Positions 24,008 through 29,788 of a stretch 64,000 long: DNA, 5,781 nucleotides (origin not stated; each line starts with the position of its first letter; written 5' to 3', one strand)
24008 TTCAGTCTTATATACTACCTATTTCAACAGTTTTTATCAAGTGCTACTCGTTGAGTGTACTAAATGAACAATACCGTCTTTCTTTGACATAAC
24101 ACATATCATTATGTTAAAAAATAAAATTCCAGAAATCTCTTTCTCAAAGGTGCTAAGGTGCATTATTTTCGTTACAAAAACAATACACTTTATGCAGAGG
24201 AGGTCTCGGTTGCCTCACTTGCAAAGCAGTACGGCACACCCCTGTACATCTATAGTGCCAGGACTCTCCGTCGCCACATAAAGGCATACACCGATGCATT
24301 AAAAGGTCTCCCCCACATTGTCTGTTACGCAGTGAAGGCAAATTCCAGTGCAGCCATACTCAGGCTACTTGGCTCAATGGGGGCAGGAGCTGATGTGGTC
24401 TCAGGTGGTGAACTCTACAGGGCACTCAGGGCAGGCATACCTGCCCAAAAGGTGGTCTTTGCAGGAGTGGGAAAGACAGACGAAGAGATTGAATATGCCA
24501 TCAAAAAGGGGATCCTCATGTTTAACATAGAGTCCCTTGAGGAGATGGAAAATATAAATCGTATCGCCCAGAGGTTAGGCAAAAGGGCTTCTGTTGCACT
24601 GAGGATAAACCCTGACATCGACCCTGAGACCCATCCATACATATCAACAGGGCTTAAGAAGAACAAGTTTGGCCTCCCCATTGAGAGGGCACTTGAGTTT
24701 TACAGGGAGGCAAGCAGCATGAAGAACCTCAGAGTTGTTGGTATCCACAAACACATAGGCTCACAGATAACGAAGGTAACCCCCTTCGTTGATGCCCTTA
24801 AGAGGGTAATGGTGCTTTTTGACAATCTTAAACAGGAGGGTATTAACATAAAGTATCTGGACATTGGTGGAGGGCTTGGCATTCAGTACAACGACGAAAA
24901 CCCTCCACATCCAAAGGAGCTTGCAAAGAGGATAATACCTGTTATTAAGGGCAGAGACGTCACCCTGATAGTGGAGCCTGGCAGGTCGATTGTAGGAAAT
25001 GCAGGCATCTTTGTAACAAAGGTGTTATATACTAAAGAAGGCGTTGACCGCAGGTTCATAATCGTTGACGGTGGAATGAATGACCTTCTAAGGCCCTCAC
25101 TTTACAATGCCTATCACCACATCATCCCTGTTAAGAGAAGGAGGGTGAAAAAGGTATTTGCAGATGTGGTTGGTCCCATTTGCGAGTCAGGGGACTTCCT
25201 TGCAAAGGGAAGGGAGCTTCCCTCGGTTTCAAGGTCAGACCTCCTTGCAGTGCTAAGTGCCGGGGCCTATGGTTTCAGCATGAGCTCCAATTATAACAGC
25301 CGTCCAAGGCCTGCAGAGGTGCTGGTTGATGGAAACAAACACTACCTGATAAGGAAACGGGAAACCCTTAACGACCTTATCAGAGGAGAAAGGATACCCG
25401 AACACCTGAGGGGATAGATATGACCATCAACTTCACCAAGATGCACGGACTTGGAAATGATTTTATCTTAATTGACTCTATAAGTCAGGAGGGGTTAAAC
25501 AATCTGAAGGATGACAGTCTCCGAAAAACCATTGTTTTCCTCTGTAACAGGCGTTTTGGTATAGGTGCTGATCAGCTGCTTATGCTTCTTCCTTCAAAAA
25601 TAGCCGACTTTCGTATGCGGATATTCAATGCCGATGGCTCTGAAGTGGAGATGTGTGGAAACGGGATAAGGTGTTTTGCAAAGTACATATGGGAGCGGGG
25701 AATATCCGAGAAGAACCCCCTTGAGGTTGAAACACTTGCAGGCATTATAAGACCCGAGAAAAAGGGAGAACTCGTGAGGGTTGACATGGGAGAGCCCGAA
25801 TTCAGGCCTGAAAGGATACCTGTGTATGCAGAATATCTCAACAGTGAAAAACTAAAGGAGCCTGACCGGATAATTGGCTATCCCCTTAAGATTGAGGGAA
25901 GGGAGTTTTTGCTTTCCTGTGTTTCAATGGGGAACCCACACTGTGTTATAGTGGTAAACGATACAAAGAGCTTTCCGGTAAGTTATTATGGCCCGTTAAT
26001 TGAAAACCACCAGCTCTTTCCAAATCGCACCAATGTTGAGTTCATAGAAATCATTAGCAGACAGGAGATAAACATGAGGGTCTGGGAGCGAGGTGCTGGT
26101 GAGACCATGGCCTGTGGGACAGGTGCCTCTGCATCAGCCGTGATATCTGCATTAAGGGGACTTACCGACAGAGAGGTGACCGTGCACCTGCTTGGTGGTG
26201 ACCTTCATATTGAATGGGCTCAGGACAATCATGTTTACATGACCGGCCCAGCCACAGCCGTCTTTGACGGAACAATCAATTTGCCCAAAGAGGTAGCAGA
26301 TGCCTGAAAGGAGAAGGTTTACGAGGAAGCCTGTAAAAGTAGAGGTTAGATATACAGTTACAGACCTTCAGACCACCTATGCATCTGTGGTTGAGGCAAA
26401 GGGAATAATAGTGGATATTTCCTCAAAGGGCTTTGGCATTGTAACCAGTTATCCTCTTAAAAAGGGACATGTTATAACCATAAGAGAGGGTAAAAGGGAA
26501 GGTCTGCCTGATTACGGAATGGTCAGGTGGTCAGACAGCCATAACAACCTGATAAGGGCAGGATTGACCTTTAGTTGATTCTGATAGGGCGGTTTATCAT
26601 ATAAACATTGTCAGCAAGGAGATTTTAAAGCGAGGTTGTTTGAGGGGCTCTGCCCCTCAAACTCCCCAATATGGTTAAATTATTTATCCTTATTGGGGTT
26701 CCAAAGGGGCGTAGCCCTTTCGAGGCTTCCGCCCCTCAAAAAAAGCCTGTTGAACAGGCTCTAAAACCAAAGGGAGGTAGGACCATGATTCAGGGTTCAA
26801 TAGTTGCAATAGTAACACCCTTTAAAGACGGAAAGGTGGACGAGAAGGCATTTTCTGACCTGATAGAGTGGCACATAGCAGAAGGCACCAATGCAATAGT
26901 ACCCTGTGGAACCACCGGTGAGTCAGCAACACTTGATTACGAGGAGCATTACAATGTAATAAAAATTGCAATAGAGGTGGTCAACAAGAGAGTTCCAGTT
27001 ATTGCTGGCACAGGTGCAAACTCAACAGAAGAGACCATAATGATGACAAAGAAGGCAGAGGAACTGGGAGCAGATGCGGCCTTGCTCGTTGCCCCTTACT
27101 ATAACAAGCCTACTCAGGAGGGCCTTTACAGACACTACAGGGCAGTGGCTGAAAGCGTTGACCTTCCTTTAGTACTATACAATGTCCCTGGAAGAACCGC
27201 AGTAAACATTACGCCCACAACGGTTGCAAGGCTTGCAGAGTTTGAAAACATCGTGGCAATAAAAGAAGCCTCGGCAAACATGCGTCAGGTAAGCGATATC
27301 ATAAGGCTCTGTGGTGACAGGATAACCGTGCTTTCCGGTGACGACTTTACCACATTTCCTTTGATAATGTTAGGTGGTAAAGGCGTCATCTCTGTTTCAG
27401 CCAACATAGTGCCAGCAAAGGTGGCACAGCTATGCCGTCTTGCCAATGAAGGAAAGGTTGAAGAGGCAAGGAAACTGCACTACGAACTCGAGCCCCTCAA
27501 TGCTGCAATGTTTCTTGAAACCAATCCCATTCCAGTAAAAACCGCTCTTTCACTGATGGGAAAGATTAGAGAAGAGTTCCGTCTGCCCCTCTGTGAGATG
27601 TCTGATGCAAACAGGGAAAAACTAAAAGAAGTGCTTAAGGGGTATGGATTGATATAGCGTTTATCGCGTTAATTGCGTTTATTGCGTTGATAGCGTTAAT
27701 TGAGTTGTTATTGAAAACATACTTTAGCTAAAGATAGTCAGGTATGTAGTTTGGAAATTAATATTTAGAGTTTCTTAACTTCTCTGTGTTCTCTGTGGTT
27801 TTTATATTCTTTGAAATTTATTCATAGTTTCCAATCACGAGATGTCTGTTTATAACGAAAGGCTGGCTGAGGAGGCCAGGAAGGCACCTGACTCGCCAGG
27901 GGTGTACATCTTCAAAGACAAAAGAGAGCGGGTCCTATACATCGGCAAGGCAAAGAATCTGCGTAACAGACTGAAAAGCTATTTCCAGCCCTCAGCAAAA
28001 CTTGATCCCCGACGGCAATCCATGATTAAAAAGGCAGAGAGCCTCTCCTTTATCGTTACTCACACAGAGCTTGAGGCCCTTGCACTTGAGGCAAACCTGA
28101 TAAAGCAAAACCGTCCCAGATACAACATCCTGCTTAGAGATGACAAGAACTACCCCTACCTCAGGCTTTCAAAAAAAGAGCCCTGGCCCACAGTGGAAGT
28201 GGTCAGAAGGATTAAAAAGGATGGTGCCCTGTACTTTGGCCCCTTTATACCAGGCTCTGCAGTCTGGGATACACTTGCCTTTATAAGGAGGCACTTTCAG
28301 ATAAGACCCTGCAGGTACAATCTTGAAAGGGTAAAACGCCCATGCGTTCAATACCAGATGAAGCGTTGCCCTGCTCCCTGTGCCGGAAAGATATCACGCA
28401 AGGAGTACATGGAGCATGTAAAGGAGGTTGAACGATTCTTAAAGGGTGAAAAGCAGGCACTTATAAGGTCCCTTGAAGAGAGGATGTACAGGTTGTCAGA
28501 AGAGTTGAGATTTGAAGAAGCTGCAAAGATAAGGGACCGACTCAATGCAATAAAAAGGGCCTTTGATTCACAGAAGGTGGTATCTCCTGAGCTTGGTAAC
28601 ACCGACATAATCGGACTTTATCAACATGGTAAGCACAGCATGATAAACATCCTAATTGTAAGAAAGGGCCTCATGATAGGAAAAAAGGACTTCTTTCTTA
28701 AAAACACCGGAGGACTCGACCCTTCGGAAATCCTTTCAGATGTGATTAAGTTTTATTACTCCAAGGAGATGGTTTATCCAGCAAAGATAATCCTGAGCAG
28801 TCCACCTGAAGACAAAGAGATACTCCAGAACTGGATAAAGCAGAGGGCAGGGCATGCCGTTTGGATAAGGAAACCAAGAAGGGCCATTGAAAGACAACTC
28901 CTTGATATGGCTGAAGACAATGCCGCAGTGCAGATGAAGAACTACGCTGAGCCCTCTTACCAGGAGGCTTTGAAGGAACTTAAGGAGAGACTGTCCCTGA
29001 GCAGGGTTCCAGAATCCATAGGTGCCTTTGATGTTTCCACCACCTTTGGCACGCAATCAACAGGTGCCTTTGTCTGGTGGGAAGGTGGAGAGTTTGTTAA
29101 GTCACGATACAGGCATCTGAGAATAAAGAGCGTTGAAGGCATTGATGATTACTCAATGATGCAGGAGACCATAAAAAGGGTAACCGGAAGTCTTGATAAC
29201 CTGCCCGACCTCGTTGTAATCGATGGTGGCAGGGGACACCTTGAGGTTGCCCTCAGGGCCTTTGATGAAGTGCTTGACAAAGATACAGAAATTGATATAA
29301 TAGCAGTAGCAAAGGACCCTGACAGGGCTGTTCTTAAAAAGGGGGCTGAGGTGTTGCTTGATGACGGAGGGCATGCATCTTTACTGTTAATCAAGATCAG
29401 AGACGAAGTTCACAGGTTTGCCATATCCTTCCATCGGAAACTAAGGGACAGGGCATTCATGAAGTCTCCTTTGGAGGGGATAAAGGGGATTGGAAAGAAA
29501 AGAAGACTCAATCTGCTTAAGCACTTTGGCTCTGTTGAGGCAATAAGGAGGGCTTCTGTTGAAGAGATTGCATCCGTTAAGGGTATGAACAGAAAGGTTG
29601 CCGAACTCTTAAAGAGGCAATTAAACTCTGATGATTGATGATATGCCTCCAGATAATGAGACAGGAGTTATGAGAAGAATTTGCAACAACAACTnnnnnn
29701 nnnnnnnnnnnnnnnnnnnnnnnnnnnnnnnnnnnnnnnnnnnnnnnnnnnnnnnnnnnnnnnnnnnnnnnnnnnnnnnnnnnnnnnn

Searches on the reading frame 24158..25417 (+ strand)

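Call 66: search_protein_families(library=ncbifam, proteins=[window:24158-25417:+], max_evalue=1e-10)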
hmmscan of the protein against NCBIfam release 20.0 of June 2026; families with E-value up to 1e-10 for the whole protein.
window:24158-25417:+ (419 aa): 7 families
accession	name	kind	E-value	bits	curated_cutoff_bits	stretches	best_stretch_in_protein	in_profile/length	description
TIGR01048.1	lysA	equivalog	1.6e-166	553.9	297.9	1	6-411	4-416/417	diaminopimelate decarboxylase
NF006515.0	PRK08961.1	equivalog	8.8e-72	242.3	802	1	24-391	500-860/861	bifunctional aspartate kinase/diaminopimelate decarboxylase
NF052544.1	OrLyDeCDokD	equivalog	1.8e-68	231.3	700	1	4-409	19-457/461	ornithine/lysine decarboxylase DokD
TIGR03099.1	dCO2ase_PEP1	hypoth_equivalog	4.7e-68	230.1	478.45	1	5-390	2-398/398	pyridoxal-dependent decarboxylase, exosortase A system-associated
NF041039.1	FslC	exception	2e-28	99.3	500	1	18-400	19-414/418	rhizoferrin biosystnesis N-citrylornithine decarboxylase FslC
NF003763.0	PRK05354.1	equivalog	4.7e-22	78.3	369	1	56-294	101-361/636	biosynthetic arginine decarboxylase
TIGR01273.1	speA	equivalog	4.2e-20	71.8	624.1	1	57-294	95-353/624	arginine decarboxylase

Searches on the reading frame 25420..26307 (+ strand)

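Call 66: search_protein_families(library=ncbifam, proteins=[window:25420-26307:+], max_evalue=1e-10)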
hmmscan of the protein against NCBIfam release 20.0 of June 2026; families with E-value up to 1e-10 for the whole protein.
window:25420-26307:+ (295 aa): 2 families
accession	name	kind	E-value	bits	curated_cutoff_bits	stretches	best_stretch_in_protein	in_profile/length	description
TIGR00652.1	DapF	equivalog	1.2e-94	316.7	114.65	1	3-286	1-268/270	diaminopimelate epimerase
NF038284.1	bifunc_DapF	exception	7.9e-37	126.9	350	1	9-277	16-253/254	bifunctional diaminopimelate epimerase/glutamate racemase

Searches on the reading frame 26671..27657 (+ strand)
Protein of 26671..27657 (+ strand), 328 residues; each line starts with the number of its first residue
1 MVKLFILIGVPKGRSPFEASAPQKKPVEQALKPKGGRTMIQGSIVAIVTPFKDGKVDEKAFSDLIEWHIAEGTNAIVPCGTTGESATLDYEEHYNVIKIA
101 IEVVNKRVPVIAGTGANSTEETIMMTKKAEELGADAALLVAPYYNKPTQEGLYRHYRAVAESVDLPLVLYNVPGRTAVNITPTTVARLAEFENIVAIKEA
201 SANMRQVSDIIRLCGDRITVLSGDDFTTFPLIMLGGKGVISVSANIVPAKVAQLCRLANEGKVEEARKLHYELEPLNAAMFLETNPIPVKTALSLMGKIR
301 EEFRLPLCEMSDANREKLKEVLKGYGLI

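Call 66: search_protein_families(library=ncbifam, proteins=[window:26671-27657:+], max_evalue=1e-10)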
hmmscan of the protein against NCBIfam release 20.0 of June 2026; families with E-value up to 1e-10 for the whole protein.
window:26671-27657:+ (328 aa): 7 families
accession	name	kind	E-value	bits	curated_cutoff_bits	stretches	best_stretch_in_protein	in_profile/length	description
TIGR00674.1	dapA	equivalog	4.3e-115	383.5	206.15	1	42-323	1-284/286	4-hydroxy-tetrahydrodipicolinate synthase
TIGR02313.1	HpaI-NOT-DapA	exception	3e-95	318.4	396.7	1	41-328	2-292/294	2,4-dihydroxyhept-2-ene-1,7-dioic acid aldolase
NF002958.0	PRK03620.1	subfamily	8.9e-43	146.2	278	1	39-323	10-297/307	5-dehydro-4-deoxyglucarate dehydratase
NF003164.0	PRK04147.1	equivalog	1e-41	143.2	281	1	40-325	4-290/294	N-acetylneuraminate lyase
TIGR03249.1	KdgD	equivalog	1.5e-38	132.6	373.95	1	42-323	11-296/299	5-dehydro-4-deoxyglucarate dehydratase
TIGR00683.1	nanA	equivalog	9.2e-32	110.5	382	1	41-299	2-261/293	N-acetylneuraminate lyase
NF040954.1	Arch_KDGaldase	equivalog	7.6e-27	94.4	390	1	44-275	4-230/288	bifunctional 2-dehydro-3-deoxy-phosphogluconate/2-dehydro-3-deoxy-6-phosphogalactonate aldolase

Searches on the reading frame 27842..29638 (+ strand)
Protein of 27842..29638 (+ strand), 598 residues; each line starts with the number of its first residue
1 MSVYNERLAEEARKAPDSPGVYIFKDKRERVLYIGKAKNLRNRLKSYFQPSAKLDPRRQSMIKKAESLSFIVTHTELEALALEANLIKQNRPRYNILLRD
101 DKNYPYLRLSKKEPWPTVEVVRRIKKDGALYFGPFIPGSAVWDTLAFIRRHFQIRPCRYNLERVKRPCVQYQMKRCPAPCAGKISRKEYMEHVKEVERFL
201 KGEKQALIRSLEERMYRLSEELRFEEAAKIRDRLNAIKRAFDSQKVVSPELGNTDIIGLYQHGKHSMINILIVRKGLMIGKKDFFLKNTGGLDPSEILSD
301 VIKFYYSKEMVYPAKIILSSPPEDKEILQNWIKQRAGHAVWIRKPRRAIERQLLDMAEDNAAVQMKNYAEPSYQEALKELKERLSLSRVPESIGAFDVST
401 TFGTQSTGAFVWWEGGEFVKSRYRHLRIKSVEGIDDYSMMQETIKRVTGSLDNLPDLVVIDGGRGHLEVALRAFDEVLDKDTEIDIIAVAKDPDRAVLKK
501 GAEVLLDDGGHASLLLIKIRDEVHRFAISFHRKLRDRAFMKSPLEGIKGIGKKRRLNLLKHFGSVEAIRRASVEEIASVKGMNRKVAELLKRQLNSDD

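Call 66: search_protein_families(library=ncbifam, proteins=[window:27842-29638:+], max_evalue=1e-10)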
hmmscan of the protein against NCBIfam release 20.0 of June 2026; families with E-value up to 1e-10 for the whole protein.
window:27842-29638:+ (598 aa): 14 families
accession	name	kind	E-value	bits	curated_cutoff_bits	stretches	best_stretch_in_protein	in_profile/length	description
TIGR00194.1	uvrC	equivalog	1.3e-163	545.7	285.45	1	9-575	2-574/574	excinuclease ABC subunit UvrC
NF011263.0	PRK14669.1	equivalog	2.1e-136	456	1108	1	8-588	3-596/624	excinuclease ABC subunit C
NF001824.0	PRK00558.1-5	equivalog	8.9e-132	440.7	451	2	12-446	11-474/652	excinuclease ABC subunit UvrC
NF011260.0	PRK14666.1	equivalog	6e-124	415.3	649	2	14-326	8-321/698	excinuclease ABC subunit C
NF011261.0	PRK14667.1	equivalog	8.7e-123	410.8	818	1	9-595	7-566/567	excinuclease ABC subunit C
NF011262.0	PRK14668.1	equivalog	1.2e-112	377.2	544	1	7-594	5-577/577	excinuclease ABC subunit C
NF011266.0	PRK14672.1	equivalog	1.3e-89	301.4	1504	2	6-338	9-331/691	excinuclease ABC subunit C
NF011264.0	PRK14670.1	equivalog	1e-81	275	1021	1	7-592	7-587/602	excinuclease ABC subunit C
NF005906.0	PRK07883.1-4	equivalog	1e-72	245.3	495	1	14-362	211-556/563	DEDD exonuclease domain-containing protein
NF005907.0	PRK07883.1-5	equivalog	1.9e-58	198.3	454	1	12-336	224-543/584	DEDD exonuclease domain-containing protein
NF005905.0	PRK07883.1-3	equivalog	2.5e-41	142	508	1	12-338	220-537/581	DEDD exonuclease domain-containing protein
NF005904.0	PRK07883.1-2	equivalog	2.3e-38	131.9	969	1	12-282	226-496/584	DEDD exonuclease domain-containing protein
NF005903.0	PRK07883.1-1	equivalog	2.3e-26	92.4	1038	1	12-246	242-474/642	DEDD exonuclease domain-containing protein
NF007833.0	PRK10545.1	equivalog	2.2e-23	82.8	367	1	4-195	20-208/289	excinuclease Cho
